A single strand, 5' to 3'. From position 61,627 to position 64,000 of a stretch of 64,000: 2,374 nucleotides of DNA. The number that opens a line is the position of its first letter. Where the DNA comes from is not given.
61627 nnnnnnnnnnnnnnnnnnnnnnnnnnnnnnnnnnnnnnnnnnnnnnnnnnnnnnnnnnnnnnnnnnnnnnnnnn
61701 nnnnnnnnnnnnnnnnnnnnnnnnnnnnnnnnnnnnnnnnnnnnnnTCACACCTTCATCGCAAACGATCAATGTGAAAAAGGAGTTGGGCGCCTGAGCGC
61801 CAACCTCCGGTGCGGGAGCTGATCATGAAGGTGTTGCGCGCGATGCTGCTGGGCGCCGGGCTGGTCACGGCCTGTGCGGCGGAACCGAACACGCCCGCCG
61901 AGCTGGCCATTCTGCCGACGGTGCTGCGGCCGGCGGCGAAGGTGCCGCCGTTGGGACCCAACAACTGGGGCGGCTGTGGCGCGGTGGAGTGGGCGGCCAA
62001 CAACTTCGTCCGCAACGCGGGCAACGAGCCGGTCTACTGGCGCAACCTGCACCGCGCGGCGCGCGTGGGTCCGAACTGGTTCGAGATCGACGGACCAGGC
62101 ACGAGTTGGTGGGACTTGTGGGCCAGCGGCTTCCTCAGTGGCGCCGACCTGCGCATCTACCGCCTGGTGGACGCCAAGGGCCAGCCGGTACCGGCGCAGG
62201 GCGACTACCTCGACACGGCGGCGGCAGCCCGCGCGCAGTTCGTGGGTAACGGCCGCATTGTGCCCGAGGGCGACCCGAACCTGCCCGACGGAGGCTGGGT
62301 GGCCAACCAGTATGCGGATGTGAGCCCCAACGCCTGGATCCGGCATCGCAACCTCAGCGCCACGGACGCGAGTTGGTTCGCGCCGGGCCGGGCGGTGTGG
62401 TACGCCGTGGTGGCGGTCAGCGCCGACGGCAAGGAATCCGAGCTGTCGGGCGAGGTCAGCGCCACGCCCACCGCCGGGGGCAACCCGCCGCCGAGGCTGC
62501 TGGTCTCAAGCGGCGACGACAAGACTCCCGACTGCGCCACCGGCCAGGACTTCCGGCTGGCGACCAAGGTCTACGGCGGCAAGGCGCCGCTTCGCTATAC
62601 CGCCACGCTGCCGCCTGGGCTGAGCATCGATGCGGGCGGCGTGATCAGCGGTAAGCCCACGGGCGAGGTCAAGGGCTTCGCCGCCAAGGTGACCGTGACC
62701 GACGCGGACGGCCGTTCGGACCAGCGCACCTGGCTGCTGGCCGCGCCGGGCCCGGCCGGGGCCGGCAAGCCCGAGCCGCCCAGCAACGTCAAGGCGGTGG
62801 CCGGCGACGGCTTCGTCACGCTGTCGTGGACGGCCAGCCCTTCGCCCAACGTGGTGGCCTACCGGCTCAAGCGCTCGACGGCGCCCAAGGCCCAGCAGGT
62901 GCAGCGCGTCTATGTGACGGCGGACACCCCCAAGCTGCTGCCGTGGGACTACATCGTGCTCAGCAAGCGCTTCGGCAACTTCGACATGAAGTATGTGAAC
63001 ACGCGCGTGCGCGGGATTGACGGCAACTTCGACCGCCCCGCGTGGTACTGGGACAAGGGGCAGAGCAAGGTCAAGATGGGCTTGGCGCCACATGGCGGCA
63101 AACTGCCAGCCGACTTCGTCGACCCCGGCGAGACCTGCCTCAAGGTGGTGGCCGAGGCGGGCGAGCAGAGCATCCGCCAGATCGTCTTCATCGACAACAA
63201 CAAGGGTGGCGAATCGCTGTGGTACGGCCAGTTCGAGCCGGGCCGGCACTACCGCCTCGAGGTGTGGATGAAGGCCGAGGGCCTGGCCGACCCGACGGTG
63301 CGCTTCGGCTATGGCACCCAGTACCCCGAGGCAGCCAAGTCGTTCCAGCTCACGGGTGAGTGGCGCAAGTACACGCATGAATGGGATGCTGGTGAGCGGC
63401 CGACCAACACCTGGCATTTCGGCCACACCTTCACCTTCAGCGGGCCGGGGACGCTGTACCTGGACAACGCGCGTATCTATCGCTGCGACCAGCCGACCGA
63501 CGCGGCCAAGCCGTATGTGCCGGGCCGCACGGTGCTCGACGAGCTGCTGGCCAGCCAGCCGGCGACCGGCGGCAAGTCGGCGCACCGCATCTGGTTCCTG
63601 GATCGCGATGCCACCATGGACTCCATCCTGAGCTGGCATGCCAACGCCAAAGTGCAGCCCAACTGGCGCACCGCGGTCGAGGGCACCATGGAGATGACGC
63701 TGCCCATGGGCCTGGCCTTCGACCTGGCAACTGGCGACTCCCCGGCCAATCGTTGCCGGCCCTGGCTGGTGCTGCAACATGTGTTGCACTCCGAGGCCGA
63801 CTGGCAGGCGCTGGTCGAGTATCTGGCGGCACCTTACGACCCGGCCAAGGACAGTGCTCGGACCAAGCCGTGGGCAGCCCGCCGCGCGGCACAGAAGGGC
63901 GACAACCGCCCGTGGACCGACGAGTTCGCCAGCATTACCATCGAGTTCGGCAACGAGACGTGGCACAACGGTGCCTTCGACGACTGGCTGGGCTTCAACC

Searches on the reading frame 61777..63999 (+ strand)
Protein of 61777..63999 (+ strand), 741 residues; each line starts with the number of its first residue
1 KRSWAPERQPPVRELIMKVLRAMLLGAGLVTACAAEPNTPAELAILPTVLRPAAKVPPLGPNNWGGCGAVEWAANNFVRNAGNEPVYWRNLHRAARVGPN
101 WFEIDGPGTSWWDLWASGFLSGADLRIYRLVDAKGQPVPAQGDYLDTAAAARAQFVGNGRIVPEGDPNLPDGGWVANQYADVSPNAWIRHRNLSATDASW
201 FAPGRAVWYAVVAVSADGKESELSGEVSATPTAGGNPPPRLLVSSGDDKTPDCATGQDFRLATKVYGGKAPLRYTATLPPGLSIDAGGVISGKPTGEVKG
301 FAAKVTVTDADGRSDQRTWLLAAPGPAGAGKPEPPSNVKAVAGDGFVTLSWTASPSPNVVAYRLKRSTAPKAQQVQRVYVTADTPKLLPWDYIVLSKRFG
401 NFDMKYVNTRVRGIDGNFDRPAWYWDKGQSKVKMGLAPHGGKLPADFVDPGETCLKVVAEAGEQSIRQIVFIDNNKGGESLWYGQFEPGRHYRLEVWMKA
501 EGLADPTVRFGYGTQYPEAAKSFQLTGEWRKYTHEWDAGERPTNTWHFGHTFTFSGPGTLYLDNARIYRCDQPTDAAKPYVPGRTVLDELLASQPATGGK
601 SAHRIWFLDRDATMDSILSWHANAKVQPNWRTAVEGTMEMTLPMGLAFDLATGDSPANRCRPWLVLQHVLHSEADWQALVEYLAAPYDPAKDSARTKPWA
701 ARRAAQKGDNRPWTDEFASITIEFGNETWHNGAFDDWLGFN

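Call 9: search_protein_families(library=pfam, proteins=[window:61777-63999:+], max_evalue=0.01)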
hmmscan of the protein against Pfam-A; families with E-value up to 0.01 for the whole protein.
window:61777-63999:+ (741 aa): 2 families
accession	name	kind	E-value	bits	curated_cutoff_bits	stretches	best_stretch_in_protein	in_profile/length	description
PF05345.18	He_PIG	-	1.4e-07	32.3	24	1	263-318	23-90/96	Putative Ig domain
PF02018.23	CBM_4_9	-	0.0024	18.7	25.9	1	484-542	57-122/136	Carbohydrate binding domain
